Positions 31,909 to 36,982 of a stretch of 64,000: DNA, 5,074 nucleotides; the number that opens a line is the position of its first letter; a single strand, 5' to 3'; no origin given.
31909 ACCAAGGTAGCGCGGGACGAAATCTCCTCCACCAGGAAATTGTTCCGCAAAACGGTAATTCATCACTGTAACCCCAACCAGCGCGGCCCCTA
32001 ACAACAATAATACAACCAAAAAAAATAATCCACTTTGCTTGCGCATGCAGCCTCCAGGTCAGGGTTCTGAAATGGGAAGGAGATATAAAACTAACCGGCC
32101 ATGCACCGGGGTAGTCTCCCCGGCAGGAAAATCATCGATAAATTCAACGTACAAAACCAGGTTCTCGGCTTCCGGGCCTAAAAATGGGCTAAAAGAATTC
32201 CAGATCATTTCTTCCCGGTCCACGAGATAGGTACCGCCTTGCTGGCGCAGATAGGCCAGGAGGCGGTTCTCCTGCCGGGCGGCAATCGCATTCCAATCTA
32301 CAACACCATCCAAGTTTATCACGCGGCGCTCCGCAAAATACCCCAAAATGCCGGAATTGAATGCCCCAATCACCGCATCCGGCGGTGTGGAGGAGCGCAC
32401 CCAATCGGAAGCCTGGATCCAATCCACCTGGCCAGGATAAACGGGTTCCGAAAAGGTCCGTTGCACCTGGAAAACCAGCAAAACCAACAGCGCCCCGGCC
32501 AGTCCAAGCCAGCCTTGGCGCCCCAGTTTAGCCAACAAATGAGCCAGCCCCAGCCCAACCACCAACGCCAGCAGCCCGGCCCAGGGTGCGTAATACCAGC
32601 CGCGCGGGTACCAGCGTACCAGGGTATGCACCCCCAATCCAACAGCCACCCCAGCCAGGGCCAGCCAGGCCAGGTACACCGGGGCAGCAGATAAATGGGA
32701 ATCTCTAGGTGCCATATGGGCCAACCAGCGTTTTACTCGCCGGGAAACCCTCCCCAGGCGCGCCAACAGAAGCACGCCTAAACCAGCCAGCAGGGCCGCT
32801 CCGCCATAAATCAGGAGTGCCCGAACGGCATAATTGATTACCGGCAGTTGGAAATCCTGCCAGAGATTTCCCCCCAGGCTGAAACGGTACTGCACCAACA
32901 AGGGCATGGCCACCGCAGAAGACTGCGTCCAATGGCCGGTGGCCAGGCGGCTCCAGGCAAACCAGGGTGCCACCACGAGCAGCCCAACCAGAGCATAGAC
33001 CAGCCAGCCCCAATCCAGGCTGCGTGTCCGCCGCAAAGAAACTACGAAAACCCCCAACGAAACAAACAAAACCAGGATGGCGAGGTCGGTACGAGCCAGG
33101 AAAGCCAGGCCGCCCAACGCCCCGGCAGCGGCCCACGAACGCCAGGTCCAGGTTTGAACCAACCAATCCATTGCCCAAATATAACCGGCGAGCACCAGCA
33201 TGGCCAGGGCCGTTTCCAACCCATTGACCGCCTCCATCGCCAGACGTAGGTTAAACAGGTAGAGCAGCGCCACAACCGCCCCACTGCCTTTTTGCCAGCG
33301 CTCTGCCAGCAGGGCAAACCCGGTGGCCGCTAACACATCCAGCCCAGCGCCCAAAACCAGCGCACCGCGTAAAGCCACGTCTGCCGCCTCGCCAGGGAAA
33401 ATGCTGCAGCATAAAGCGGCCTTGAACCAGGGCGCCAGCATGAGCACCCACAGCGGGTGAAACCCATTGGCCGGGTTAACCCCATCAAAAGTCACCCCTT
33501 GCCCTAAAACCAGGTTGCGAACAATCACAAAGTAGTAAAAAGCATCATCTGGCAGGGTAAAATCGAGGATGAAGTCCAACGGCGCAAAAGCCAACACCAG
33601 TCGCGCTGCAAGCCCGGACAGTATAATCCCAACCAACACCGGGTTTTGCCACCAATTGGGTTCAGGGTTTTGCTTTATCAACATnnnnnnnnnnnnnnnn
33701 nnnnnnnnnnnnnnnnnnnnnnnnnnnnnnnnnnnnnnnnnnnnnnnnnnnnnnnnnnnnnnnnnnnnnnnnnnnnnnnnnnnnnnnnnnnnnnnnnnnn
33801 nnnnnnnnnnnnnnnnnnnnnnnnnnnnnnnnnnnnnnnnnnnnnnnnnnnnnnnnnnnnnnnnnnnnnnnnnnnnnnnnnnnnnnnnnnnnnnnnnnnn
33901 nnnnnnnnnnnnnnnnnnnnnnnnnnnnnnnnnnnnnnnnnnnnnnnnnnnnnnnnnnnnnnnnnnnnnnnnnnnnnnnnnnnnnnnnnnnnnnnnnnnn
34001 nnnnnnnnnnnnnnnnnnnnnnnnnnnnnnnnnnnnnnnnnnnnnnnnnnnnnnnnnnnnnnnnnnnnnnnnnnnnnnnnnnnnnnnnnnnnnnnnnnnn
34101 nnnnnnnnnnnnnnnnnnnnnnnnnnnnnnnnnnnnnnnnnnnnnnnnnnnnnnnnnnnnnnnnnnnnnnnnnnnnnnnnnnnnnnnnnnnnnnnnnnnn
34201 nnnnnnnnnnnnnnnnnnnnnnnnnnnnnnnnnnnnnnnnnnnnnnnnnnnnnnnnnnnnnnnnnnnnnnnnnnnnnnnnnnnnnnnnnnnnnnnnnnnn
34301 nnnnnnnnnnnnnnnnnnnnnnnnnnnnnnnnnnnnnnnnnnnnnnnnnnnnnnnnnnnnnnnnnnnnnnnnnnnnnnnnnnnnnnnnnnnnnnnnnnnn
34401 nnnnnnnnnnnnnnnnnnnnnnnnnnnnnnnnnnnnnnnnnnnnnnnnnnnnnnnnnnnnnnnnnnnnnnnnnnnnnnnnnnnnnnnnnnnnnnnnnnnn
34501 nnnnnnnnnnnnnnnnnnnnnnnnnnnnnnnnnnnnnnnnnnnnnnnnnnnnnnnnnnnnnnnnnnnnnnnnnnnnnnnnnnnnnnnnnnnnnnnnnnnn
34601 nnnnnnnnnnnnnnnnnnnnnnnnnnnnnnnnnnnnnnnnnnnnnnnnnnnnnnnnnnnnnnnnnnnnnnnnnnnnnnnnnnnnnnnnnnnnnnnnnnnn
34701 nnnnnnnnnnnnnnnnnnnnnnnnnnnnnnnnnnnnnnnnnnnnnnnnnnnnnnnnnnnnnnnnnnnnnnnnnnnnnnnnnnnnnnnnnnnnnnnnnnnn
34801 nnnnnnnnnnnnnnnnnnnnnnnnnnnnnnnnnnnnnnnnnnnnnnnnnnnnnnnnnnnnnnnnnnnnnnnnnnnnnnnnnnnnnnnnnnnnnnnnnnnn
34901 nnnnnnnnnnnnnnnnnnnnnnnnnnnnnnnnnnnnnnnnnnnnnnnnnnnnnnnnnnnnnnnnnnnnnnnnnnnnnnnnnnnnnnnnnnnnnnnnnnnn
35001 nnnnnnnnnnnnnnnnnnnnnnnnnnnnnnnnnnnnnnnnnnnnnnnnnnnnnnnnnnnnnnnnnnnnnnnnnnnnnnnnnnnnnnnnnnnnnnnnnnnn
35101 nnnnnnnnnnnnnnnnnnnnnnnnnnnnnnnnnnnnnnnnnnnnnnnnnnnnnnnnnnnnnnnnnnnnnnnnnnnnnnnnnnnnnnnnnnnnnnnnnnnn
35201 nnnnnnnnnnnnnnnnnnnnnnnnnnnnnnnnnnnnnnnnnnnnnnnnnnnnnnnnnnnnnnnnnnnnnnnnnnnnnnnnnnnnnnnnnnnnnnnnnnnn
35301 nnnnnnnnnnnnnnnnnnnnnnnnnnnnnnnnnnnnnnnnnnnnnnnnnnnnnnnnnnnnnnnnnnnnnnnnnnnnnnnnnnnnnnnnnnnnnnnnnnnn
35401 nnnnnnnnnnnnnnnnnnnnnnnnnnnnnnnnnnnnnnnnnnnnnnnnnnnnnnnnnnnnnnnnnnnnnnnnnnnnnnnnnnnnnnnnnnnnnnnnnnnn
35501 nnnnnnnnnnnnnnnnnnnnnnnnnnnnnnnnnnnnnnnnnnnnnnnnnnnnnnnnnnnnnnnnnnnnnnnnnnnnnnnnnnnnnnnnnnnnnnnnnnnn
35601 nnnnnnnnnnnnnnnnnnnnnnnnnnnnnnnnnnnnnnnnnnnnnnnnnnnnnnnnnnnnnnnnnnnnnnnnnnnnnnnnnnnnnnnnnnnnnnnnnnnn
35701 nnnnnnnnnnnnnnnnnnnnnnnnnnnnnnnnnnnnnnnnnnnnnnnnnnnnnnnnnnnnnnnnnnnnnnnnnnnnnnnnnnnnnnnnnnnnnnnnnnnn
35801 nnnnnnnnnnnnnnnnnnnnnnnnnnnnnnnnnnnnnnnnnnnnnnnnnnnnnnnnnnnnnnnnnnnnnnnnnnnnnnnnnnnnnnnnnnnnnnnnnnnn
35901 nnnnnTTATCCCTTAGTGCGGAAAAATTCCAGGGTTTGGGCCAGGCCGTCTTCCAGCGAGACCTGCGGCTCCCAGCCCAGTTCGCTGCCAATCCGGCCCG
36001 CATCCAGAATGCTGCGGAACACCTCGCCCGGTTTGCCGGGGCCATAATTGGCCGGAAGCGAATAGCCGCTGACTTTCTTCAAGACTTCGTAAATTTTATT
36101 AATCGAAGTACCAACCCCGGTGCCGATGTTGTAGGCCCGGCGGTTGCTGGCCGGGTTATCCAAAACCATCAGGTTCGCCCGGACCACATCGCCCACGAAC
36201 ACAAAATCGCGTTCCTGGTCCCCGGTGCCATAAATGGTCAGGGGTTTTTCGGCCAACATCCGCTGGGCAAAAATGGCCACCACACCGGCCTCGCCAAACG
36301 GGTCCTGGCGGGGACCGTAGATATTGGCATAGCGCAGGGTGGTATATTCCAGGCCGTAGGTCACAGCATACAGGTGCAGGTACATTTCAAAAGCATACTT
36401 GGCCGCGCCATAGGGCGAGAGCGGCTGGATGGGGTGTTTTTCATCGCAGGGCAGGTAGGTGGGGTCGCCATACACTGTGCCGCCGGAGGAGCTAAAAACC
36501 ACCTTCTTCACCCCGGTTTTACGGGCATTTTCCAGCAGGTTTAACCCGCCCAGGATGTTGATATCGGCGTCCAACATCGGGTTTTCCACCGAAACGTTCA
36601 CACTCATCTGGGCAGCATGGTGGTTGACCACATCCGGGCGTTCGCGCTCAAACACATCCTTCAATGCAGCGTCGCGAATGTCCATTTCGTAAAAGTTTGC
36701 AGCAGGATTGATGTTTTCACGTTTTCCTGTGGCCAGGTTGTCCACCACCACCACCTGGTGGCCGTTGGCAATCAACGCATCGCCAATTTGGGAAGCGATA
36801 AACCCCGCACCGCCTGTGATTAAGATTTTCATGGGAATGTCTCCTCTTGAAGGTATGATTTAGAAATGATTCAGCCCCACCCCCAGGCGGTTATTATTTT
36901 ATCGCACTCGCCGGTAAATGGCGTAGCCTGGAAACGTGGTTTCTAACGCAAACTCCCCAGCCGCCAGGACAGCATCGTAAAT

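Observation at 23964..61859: Thirteen GT-C-like polytopic membrane proteins packed around a Wzm/Wzt export pathway in one 38-kb locus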

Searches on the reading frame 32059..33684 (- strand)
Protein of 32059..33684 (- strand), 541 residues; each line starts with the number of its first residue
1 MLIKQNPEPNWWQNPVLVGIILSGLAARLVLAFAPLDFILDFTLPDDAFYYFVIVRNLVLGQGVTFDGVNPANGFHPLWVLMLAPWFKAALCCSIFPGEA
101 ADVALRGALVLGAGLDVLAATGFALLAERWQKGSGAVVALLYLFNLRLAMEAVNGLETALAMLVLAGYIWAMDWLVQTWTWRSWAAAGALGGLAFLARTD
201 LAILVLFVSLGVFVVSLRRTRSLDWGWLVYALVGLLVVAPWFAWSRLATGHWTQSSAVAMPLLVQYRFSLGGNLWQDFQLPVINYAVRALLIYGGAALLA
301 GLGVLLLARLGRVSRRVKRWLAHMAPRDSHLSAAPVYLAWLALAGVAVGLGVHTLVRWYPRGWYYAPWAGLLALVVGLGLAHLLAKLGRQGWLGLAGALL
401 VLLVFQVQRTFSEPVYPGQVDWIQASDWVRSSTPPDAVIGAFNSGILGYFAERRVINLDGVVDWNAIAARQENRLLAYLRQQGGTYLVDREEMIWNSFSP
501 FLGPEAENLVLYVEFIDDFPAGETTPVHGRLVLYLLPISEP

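Call 4: search_protein_families(library=pfam, max_evalue=0.1, proteins=[window:32059-33684:-])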
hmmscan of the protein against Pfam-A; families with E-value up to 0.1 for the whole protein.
window:32059-33684:- (541 aa): 2 families
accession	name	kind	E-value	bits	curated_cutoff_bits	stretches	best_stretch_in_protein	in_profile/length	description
PF13231.12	PMT_2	-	5.9e-05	23.8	26.1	1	118-244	34-160/160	Dolichyl-phosphate-mannose-protein mannosyltransferase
PF20604.3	DUF6798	-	0.014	15.6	26.9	1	421-439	2-20/61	Domain of unknown function (DUF6798)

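Call 7: search_protein_families(library=ncbifam, max_evalue=0.1, proteins=[window:32059-33684:-])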
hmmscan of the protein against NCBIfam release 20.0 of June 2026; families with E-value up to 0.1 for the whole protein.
window:32059-33684:- (541 aa): 1 family
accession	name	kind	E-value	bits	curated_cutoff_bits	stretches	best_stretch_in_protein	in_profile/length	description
NF047440.1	LA3751_2_3_fam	subfamily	0.003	16.5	200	1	159-251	156-246/460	LA_3751/LA_3752 family putative glycosyltransferase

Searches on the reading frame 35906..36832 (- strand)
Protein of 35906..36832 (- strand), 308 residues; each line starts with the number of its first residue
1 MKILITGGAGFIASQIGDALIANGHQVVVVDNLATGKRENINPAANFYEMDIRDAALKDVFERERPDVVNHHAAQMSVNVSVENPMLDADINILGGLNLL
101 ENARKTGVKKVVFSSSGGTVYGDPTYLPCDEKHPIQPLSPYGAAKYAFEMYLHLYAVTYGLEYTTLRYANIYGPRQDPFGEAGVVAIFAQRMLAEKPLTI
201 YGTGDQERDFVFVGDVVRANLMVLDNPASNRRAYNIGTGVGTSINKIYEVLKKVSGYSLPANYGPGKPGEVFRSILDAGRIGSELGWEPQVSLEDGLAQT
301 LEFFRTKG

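Call 5: search_protein_families(library=pfam, max_evalue=0.1, proteins=[window:35906-36832:-])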
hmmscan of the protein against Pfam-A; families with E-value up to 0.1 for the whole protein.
window:35906-36832:- (308 aa): 10 families
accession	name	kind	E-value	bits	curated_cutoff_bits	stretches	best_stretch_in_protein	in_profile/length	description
PF01370.27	Epimerase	-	5.8e-65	219.5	20.9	1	3-237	1-240/240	NAD dependent epimerase/dehydratase family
PF16363.11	GDP_Man_Dehyd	-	9.7e-57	193.3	27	1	4-299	1-331/332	GDP-mannose 4,6 dehydratase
PF04321.23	RmlD_sub_bind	-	2.4e-15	56.8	27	1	1-200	1-175/287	RmlD substrate binding domain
PF01073.25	3Beta_HSD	-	3.2e-13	49.8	22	1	4-222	1-227/280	3-beta hydroxysteroid dehydrogenase/isomerase family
PF02719.21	Polysacc_synt_2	-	1.3e-12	47.9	20.2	1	3-200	1-194/293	Polysaccharide biosynthesis protein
PF05368.20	NmrA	-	1.5e-05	25.2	27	1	2-275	4-251/298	NmrA-like family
PF13460.12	NAD_binding_10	-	4.1e-05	24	27.2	1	7-171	1-146/184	NAD(P)H-binding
PF07993.18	NAD_binding_4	-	0.00048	19.8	20.1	1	64-178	87-211/258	Male sterility protein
PF00106.31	adh_short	-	0.0038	17.2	26.6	1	3-55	3-61/195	short chain dehydrogenase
PF13439.12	Glyco_transf_4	-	0.0055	17.2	28.5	1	7-73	2-78/170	Glycosyltransferase Family 4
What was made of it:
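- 35906..36832 (-): g12: NAD-dependent sugar epimerase/dehydratase. Pfam Epimerase, E 6e-65 (call 5).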
